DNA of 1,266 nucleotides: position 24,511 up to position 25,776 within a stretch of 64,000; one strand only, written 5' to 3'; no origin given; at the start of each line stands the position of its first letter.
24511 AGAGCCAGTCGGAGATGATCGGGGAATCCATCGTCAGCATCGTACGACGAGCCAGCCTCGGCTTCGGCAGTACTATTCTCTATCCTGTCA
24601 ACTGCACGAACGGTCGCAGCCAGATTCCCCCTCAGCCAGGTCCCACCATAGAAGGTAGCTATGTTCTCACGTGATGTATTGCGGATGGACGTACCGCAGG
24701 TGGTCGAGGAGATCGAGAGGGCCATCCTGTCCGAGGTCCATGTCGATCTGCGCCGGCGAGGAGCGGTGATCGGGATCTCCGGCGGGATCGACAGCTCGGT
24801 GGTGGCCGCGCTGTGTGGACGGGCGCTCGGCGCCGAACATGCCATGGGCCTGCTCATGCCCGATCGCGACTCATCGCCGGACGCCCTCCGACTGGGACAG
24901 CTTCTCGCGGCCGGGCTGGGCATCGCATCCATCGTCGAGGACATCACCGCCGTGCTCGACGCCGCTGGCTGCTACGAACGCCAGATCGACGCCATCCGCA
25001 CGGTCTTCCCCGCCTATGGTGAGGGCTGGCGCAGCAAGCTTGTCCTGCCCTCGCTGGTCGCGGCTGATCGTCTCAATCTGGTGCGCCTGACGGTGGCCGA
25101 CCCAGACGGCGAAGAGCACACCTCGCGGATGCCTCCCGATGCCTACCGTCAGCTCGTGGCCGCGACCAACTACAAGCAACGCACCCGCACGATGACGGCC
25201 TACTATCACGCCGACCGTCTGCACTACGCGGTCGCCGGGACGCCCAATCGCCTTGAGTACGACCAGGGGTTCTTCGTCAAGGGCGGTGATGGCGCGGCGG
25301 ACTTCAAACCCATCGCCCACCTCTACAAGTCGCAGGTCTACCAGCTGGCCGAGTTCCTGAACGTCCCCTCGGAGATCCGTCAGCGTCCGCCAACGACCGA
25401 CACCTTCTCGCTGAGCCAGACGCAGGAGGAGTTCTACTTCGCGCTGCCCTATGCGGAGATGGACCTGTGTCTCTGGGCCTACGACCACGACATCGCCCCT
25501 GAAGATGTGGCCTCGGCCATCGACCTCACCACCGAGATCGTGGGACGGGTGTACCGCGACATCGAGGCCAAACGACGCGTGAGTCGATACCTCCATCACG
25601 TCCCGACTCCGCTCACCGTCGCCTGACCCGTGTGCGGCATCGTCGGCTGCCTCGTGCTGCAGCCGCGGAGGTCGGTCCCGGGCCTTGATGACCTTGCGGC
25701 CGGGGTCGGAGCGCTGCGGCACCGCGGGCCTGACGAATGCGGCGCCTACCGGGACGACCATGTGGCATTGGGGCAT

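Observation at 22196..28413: Divergent accessory cassette built around a carrier protein, two amidotransferases, an adenylating ligase and a NeuD/PglD-type acyltransferase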

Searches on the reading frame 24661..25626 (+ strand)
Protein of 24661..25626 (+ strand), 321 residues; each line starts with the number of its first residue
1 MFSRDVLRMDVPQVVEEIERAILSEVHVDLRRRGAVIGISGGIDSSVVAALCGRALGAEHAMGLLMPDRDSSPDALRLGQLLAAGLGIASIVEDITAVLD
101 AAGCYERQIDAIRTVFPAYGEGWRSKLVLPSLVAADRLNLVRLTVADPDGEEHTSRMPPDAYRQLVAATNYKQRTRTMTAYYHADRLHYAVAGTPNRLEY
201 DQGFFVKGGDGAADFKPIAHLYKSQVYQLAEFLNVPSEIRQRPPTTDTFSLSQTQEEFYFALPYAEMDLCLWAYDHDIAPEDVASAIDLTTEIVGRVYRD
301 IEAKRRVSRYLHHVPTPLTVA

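Call 6: search_protein_families(library=pfam, proteins=[window:24661-25626:+], max_evalue=0.01)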
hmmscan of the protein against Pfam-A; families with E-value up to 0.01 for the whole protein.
window:24661-25626:+ (321 aa): 1 family
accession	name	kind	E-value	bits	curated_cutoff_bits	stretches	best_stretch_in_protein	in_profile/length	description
PF02540.23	NAD_synthase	-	9.3e-47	159.6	21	2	164-302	97-233/242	NAD synthase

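Call 7: search_protein_families(library=ncbifam, proteins=[window:24661-25626:+], max_evalue=0.01)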
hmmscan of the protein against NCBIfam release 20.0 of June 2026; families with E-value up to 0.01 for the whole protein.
window:24661-25626:+ (321 aa): 8 families
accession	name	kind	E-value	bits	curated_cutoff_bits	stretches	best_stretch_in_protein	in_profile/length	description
NF002048.0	PRK00876.1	subfamily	8.8e-147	488.2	313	1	2-316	7-321/330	NAD(+) synthase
NF010587.0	PRK13980.1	equivalog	5.6e-48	163.5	255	2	164-303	109-247/267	NAD+ synthase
TIGR00552.1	nadE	equivalog_domain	3.7e-43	147.6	63.65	2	132-305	73-238/251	NAD(+) synthase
NF001979.1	PRK00768.1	equivalog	2e-21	76.7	250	2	166-271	130-236/266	NAD(+) synthase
NF010588.0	PRK13981.1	equivalog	7.6e-20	70.8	479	2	33-101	286-354/546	NAD+ synthase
TIGR00884.1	guaA_Cterm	equivalog_domain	2.8e-07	30.2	338.75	1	23-59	7-43/310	glutamine-hydrolyzing GMP synthase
NF000848.1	PRK00074.1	equivalog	1.2e-06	27.4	400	1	16-60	197-241/512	glutamine-hydrolyzing GMP synthase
TIGR00268.2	TIGR00268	equivalog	0.00062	19.1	150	1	35-91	16-72/259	ATP-dependent sacrificial sulfur transferase LarE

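Call 8: find_encoding_contigs(protein=window:24661-25626:+, flank=10000, max_places=6)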
Protein window:24661-25626:+ (321 aa): no gene with exactly this product is on record in the collection.

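Call 9: find_homologous_proteins(query=window:24661-25626:+)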
Query window:24661-25626:+ (321 aa): 8000 proteins with E <= 0.001 among 8000 candidates; the best 120 are listed.
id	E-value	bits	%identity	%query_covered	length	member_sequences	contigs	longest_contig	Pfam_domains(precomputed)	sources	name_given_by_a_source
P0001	4.9e-198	674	93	100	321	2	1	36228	PF02540.24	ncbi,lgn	-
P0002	9.4e-160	549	87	88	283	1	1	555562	PF02540.24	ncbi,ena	-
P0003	9.3e-156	536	76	98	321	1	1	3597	PF02540.24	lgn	-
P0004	2.4e-153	528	73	99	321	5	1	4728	PF02540.24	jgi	jgi:NAD+ synthase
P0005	3.4e-153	527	74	99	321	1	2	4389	PF02540.24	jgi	jgi:NAD+ synthase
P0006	7.4e-153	526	73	99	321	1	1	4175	PF02540.24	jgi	jgi:NAD+ synthase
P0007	3.8e-152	524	74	99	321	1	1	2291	PF02540.24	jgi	jgi:NAD+ synthase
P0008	7.9e-150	516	73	99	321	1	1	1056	PF02540.24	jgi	jgi:NAD+ synthetase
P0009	1.8e-149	515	72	99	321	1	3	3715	PF02540.24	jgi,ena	-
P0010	1.2e-148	512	72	99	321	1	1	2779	PF02540.24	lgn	-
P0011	6.4e-148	510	73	100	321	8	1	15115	PF02540.24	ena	-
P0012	2.2e-147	508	72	99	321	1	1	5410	PF02540.24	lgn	-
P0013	4.4e-147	507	71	99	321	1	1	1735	PF02540.24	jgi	jgi:NAD+ synthase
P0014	4.8e-147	507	73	99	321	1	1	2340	PF02540.24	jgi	-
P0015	6.0e-147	507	71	99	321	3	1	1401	PF02540.24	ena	-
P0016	8.2e-147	506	72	99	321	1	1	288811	PF02540.24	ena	-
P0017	8.2e-147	506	72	99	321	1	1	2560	PF02540.24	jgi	jgi:NAD+ synthase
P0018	1.0e-146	506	72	99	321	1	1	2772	PF02540.24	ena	-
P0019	1.2e-146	506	72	99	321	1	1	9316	PF02540.24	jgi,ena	-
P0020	1.7e-146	505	72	99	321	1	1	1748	PF02540.24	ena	-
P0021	1.7e-146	505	72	99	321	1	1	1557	PF02540.24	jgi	jgi:NAD+ synthase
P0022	3.2e-146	504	71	100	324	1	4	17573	PF02540.24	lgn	-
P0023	4.4e-146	504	71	99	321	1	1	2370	PF02540.24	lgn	-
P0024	4.4e-146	504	72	99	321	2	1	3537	PF02540.24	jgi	jgi:NAD+ synthase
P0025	5.1e-146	504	72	99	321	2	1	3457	PF02540.24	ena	-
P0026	5.7e-146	503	71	99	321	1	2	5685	PF02540.24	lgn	-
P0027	5.8e-146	503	71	99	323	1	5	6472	PF02540.24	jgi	jgi:NAD+ synthase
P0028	1.1e-145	502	72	99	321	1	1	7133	PF02540.24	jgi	-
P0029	1.4e-145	502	72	99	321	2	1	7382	PF02540.24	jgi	-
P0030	2.5e-145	501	71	98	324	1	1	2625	PF02540.24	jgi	jgi:NAD+ synthase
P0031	7.5e-145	500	71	99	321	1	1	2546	PF02540.24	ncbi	-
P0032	8.2e-145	500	71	99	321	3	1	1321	PF02540.24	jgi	jgi:NAD+ synthase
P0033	1.0e-144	499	71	99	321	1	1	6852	PF02540.24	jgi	jgi:NAD+ synthase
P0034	1.1e-144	499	76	90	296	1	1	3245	PF02540.24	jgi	jgi:NAD+ synthase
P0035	1.2e-144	499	71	99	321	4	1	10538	PF02540.24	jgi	-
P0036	1.2e-144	499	72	99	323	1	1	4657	PF02540.24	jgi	jgi:NAD+ synthase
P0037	1.7e-144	499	71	99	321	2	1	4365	PF02540.24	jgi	jgi:NAD+ synthase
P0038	2.6e-144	498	71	99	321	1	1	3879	PF02540.24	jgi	-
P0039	2.8e-144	498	70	98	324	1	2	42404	PF02540.24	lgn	-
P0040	3.2e-144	498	69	100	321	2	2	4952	PF02540.24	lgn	-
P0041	4.2e-144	497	69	99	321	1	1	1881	PF02540.24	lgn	-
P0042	5.5e-144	497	71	99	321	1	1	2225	PF02540.24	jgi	-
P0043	1.0e-143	496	70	99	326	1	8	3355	PF02540.24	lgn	-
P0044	1.1e-143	496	70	99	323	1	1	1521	PF02540.24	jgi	jgi:NAD+ synthase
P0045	1.2e-143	496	71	99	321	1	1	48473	PF02540.24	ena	-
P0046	1.3e-143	496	69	99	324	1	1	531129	PF02540.24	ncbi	ncbi:MAG: NAD(+) synthase [Chloroflexota bacterium]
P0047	1.3e-143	496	71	99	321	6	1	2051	PF02540.24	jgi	jgi:NAD+ synthase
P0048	1.4e-143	496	71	99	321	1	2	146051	PF02540.24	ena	-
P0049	1.5e-143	495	69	100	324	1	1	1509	PF02540.24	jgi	jgi:NAD+ synthase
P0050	1.7e-143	495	71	99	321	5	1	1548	PF02540.24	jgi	-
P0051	1.8e-143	495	71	98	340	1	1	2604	PF02540.24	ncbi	-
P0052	2.3e-143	495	71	99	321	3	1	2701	PF02540.24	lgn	-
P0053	2.4e-143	495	71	98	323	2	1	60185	PF02540.24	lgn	-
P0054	3.3e-143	494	70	99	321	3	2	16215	PF02540.24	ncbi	ncbi:MAG: NAD(+) synthase [Candidatus Limnocylindrales bacterium]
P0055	3.8e-143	494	71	99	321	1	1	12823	PF02540.24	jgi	jgi:NAD+ synthase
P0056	3.9e-143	494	70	99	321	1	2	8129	PF02540.24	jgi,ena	-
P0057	4.0e-143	494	70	99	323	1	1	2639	PF02540.24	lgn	-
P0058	4.4e-143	494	71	98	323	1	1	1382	PF02540.24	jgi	jgi:NAD+ synthase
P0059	5.5e-143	494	71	99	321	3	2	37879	PF02540.24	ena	-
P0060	6.4e-143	493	71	99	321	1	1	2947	PF02540.24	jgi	jgi:NAD+ synthase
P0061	8.5e-143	493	69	98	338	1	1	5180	PF03054.23,PF02540.24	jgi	jgi:NAD+ synthase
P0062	9.1e-143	493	71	99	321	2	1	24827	PF02540.24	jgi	jgi:NAD+ synthase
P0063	1.0e-142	493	70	99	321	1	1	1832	PF02540.24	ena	-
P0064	1.1e-142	493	70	98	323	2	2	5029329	PF02540.24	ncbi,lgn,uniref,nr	ncbi:NAD+ synthetase [Anaeromyxobacter dehalogenans 2CP-1]|uniref:NH(3)-dependent NAD(+) synthetase 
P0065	1.3e-142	492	69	98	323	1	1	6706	PF02540.24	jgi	jgi:NAD+ synthase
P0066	1.4e-142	492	69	99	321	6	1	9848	PF02540.24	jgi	-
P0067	1.4e-142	492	71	99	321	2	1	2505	PF02540.24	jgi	jgi:NAD+ synthase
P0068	1.9e-142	492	71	99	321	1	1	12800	PF02540.24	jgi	-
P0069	2.1e-142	492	71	100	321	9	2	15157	PF02540.24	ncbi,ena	-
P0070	3.3e-142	491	70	99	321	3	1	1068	PF02540.24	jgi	jgi:NAD+ synthase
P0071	3.8e-142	491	68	98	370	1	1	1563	PF02540.24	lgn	-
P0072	4.0e-142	491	70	99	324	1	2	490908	PF02540.24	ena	-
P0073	4.8e-142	491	69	100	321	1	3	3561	PF00733.28,PF02540.24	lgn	-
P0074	4.8e-142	491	70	99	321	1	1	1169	PF02540.24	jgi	jgi:NAD+ synthase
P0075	5.0e-142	491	71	99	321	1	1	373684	PF02540.24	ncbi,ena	-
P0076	8.6e-142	490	72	98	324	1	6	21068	PF02540.24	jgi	jgi:NAD+ synthase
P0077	9.6e-142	490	69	99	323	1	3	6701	PF02540.24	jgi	jgi:NAD+ synthase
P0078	1.2e-141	489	71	99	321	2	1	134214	PF02540.24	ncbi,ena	-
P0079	1.3e-141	489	71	98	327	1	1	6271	PF02540.24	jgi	jgi:NAD+ synthase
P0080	1.4e-141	489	70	98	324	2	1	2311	PF02540.24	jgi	jgi:NAD+ synthase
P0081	1.4e-141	489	70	99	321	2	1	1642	PF02540.24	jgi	jgi:NAD+ synthase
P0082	1.4e-141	489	70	99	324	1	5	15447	PF02540.24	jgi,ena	jgi:NAD+ synthase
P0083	1.6e-141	489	70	98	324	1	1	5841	PF02540.24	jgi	jgi:NAD+ synthase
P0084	1.8e-141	489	70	98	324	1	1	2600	PF02540.24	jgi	jgi:NAD+ synthase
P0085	1.8e-141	489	71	98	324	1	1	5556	PF02540.24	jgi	jgi:NAD+ synthase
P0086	2.0e-141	489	70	99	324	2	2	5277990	PF02540.24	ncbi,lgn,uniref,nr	ncbi:NAD(+) synthase [Anaeromyxobacter sp. Fw109-5]|uniref:NAD(+) synthase n=1 Tax=Anaeromyxobacter 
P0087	2.8e-141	488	70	98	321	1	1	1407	PF02540.24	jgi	-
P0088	3.6e-141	488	69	99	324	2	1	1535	PF02540.24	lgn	-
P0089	3.9e-141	488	70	99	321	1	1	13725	PF02540.24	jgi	jgi:NAD+ synthase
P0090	4.0e-141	488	69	98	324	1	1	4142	PF02540.24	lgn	-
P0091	4.1e-141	488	69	98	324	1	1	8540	PF02540.24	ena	-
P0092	4.1e-141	488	69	98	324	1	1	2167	PF02540.24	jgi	jgi:NAD+ synthase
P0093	4.6e-141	487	70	98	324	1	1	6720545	PF02540.24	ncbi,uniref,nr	ncbi:NAD(+) synthase [Anaeromyxobacter oryzae]|uniref:NH(3)-dependent NAD(+) synthetase n=1 Tax=Anae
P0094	4.8e-141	487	69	98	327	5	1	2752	PF02540.24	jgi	jgi:NAD+ synthase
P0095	5.7e-141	487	69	98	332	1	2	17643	PF02540.24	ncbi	-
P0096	6.2e-141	487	69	98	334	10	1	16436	PF02540.24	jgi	jgi:NAD+ synthase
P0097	6.5e-141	487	69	98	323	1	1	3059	PF02540.24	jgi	jgi:NAD+ synthase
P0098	6.9e-141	487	69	98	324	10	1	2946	PF02540.24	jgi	jgi:NAD+ synthase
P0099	7.1e-141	487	69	98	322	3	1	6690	PF02540.24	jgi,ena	-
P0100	7.1e-141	487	69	98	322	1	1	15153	PF02540.24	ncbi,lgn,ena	-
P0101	7.4e-141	487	69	98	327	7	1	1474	PF02540.24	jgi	jgi:NAD+ synthase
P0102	8.3e-141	487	69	99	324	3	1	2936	PF02540.24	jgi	jgi:NAD+ synthase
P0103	8.9e-141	486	69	99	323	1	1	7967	PF02540.24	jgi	jgi:NAD+ synthase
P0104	8.9e-141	486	69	99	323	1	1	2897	PF02540.24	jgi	jgi:NAD+ synthase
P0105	9.8e-141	486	69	98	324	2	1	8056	PF02540.24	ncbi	-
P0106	1.2e-140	486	70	98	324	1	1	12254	PF02540.24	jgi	-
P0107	1.3e-140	486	70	99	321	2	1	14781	PF02540.24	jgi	-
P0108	1.4e-140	486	69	98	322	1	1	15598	PF02540.24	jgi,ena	-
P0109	1.5e-140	486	69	99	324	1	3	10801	PF02540.24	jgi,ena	jgi:NAD+ synthase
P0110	1.5e-140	486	68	98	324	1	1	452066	PF02540.24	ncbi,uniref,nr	ncbi:NAD(+) synthase [Anaeromyxobacter diazotrophicus]|uniref:NH(3)-dependent NAD(+) synthetase n=1 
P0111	1.5e-140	486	69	98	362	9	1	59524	PF02540.24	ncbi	-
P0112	1.9e-140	485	69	98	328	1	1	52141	PF02540.24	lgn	-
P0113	2.2e-140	485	69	98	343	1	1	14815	PF02540.24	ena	-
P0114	2.3e-140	485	70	99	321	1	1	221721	PF02540.24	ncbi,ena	-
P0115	2.5e-140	485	70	99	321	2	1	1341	PF02540.24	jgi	jgi:NAD+ synthase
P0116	2.8e-140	485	70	99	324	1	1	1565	PF02540.24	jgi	jgi:NAD+ synthase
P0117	3.0e-140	485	70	99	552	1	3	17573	PF02540.24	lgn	-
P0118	3.1e-140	485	69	98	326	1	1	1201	PF02540.24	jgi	jgi:NAD+ synthase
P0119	3.2e-140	485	69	99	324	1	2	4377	PF02540.24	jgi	jgi:NAD+ synthase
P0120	3.2e-140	485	70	98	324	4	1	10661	PF02540.24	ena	-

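Call 10: find_encoding_contigs(protein=P0001, flank=10000, max_places=2)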
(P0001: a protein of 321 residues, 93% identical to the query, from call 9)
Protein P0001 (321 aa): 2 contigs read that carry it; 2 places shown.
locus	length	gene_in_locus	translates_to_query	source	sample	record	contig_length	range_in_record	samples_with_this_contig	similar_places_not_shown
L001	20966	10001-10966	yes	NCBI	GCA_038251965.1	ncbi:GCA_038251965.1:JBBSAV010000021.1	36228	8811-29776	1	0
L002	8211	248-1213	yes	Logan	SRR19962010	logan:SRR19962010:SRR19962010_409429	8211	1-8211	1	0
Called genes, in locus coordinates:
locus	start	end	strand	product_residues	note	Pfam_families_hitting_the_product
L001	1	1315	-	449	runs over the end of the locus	PF02347:GDC-P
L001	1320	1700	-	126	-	PF01597:GCV_H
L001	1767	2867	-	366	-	PF01571:GCV_T, PF08669:GCV_T_C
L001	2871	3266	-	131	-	PF00293:NUDIX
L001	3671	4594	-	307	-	PF10727:Rossmann-like, PF03807:F420_oxidored (weak), PF10728:DUF2520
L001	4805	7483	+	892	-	PF00330:Aconitase, PF00694:Aconitase_C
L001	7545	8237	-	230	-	PF17836:PglD_N, PF25084:LbH_EIF2B (weak), PF25087:GMPPB_C (faint), PF14602:Hexapep_2 (faint), PF00132:Hexapep (weak)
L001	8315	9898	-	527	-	PF00501:AMP-binding, PF13193:AMP-binding_C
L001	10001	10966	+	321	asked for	PF02540:NAD_synthase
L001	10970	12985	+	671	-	PF13522:GATase_6, PF13537:GATase_7, PF00733:Asn_synthase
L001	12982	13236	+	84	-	-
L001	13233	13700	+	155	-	PF00903:Glyoxalase, PF13468:Glyoxalase_3, PF13669:Glyoxalase_4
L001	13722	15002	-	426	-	PF07995:GSDH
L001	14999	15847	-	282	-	PF03724:META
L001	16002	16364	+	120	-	PF04993:TfoX_N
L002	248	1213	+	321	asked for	PF02540:NAD_synthase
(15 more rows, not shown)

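Call 11: find_encoding_contigs(protein=P0064, flank=10000, max_places=2)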
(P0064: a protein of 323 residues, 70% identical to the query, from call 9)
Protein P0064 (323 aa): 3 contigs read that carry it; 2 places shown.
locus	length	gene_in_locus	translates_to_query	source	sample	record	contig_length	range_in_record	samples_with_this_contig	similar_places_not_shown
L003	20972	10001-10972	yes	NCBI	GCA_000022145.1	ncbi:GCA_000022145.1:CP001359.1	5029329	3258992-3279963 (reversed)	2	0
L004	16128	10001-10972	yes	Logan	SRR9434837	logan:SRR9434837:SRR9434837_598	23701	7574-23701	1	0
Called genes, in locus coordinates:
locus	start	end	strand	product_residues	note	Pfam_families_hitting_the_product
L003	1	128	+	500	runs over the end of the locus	PF01943:Polysacc_synt, PF13440:Polysacc_synt_3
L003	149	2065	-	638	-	PF02129:Peptidase_S15 (faint), PF00561:Abhydrolase_1 (faint), PF12146:Hydrolase_4 (faint), PF01738:DLH (weak)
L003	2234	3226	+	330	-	PF00535:Glycos_transf_2, PF13641:Glyco_tranf_2_3 (faint)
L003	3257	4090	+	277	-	-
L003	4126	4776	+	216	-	PF00132:Hexapep, PF14602:Hexapep_2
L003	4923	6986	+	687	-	PF00801:PKD, PF18911:PKD_4, PF13229:Beta_helix (faint)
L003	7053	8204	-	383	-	PF00534:Glycos_transf_1, PF13692:Glyco_trans_1_4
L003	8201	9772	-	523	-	PF00501:AMP-binding, PF13193:AMP-binding_C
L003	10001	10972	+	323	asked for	PF02540:NAD_synthase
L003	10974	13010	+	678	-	PF13522:GATase_6, PF13537:GATase_7, PF00733:Asn_synthase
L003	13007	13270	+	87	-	-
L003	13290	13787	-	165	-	-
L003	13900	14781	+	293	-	PF03808:Glyco_tran_WecG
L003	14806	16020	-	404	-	PF28089:EpsX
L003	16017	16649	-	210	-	PF02563:Poly_export, PF22461:SLBB_2 (weak), PF10531:SLBB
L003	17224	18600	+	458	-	PF13727:CoA_binding_3, PF02397:Bac_transf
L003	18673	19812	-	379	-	PF13439:Glyco_transf_4, PF13579:Glyco_trans_4_4, PF13477:Glyco_trans_4_2 (faint), PF00534:Glycos_transf_1, PF13692:Glyco_trans_1_4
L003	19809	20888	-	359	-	PF01073:3Beta_HSD, PF01370:Epimerase, PF02719:Polysacc_synt_2, PF05368:NmrA, PF07993:NAD_binding_4 (weak), PF08659:KR, PF13460:NAD_binding_10, PF07993:NAD_binding_4, +1 more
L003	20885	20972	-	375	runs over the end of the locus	PF01408:GFO_IDH_MocA, PF22725:GFO_IDH_MocA_C3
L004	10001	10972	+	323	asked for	PF02540:NAD_synthase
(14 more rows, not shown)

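Call 12: find_encoding_contigs(protein=P0046, flank=10000, max_places=2)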
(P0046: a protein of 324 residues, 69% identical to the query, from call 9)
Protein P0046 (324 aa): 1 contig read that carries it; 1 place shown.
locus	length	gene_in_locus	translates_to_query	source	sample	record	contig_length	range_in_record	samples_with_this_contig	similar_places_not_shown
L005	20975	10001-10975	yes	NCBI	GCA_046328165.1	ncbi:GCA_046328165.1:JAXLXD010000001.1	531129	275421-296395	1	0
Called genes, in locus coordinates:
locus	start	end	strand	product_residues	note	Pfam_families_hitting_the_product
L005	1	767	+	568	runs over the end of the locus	PF14229:DUF4332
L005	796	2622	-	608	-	PF13522:GATase_6, PF13537:GATase_7, PF01380:SIS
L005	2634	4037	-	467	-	PF02878:PGM_PMM_I, PF02879:PGM_PMM_II, PF02880:PGM_PMM_III, PF00408:PGM_PMM_IV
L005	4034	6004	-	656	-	PF13727:CoA_binding_3, PF01073:3Beta_HSD, PF01370:Epimerase, PF02719:Polysacc_synt_2, PF04321:RmlD_sub_bind, PF07993:NAD_binding_4 (weak), PF16363:GDP_Man_Dehyd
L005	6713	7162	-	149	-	-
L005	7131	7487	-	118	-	-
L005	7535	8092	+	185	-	-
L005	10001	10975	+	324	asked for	PF02540:NAD_synthase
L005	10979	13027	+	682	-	PF13522:GATase_6, PF13537:GATase_7, PF00733:Asn_synthase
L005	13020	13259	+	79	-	-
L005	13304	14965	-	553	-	PF00501:AMP-binding, PF13193:AMP-binding_C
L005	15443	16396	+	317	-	PF01073:3Beta_HSD, PF01370:Epimerase, PF02719:Polysacc_synt_2, PF04321:RmlD_sub_bind, PF05368:NmrA (weak), PF07993:NAD_binding_4, PF13460:NAD_binding_10, PF16363:GDP_Man_Dehyd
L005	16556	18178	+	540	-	PF01943:Polysacc_synt, PF03023:MurJ, PF13440:Polysacc_synt_3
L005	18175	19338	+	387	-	PF13439:Glyco_transf_4, PF00534:Glycos_transf_1, PF13692:Glyco_trans_1_4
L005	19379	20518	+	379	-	PF13439:Glyco_transf_4, PF13477:Glyco_trans_4_2, PF13579:Glyco_trans_4_4, PF20706:GT4-conflict, PF00534:Glycos_transf_1, PF13692:Glyco_trans_1_4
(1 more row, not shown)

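Call 20: find_related_loci(query=window:24661-25626:+, collection=genome_contigs, flank=10000)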
Query window:24661-25626:+ (321 aa) in genome_contigs; peptide patterns used: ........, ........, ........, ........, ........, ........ (x = any residue, [..] = any of these).
600 stretches matched a pattern (row limit reached: there are more); 562 encode a relative of the query (tblastn E <= 1e-3); the best 80 are kept; 80 distinct loci.
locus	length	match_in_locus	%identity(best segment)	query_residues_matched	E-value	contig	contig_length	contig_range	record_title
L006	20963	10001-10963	93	1-321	0e+0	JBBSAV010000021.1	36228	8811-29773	MAG: Candidatus Limnocylindrales bacterium isolate La6_metabat2.046 La6_metabat2.046_K_763937_L_36228_cov_12.9971, whole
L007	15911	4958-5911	70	1-318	5e-150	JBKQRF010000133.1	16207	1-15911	MAG: Candidatus Limnocylindrales bacterium isolate MGr2D2E2F__bin_5 MGr2D2E2F_000000126764, whole genome shotgun sequenc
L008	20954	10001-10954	71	1-318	6e-148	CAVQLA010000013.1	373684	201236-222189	MAG: uncultured Chloroflexia bacterium isolate MFD00032.bin.1.157 genome assembly, contig: contig_66291, whole genome sh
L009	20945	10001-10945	69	1-315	4e-146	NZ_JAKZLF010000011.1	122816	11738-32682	Anaeromyxobacter soli strain SG29 Scaffold11, whole genome shotgun sequence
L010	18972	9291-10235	69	1-315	3e-146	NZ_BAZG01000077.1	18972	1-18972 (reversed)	Anaeromyxobacter sp. PSR-1, whole genome shotgun sequence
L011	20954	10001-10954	69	1-318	2e-144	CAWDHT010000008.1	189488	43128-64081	MAG: uncultured Chloroflexia bacterium isolate MFD04716.bin.2.112 genome assembly, contig: contig_20404, whole genome sh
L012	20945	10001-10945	69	1-315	1e-143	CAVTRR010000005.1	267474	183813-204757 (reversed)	MAG: uncultured delta proteobacterium isolate MFD00905.bin.1.232 genome assembly, contig: contig_18820, whole genome sho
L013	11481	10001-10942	69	2-315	1e-143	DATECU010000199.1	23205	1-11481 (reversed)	MAG TPA_asm: Vicinamibacteria bacterium isolate SMAG_U8280 k141_3494983, whole genome shotgun sequence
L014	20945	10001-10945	67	1-315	2e-143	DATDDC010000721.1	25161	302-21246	MAG TPA_asm: Anaeromyxobacter sp. isolate SMAG_U164 k141_215079, whole genome shotgun sequence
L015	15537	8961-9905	68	1-315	3e-141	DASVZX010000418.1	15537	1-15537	MAG TPA_asm: Anaeromyxobacter sp. isolate SMAG_U2639 k141_612229, whole genome shotgun sequence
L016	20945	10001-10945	65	1-315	1e-141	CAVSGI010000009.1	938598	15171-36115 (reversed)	MAG: uncultured delta proteobacterium isolate MFD05684.bin.2.251 genome assembly, contig: contig_45020, whole genome sho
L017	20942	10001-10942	67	2-315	4e-141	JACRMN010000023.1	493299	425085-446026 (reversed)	MAG: Deltaproteobacteria bacterium isolate NC_groundwater_1908_Pr3_S2p5_74_37 SR2-18-S2p5_coassembly_scaffold_243363, wh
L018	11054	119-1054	68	1-312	4e-141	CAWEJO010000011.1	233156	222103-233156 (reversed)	MAG: uncultured Chloroflexia bacterium isolate MFD05942.bin.3.623 genome assembly, contig: contig_5471, whole genome sho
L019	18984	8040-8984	64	1-315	5e-140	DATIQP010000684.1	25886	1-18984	MAG TPA_asm: Polyangiaceae bacterium isolate SMAG_U15880 k141_260695, whole genome shotgun sequence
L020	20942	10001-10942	66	2-315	8e-139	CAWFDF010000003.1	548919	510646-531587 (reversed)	MAG: uncultured delta proteobacterium isolate MFD04716.bin.1.98 genome assembly, contig: contig_12141, whole genome shot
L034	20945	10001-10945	64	1-315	1e-136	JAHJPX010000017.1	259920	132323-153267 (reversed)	MAG: Gammaproteobacteria bacterium isolate Old_saline_rock_biofilm.mb.15 Old_saline_rock_bi.mb.15_k141_273135, whole gen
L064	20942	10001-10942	63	1-315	4e-133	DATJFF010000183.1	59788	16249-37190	MAG TPA_asm: Vicinamibacterales bacterium isolate SMAG_U15452 k141_8570596, whole genome shotgun sequence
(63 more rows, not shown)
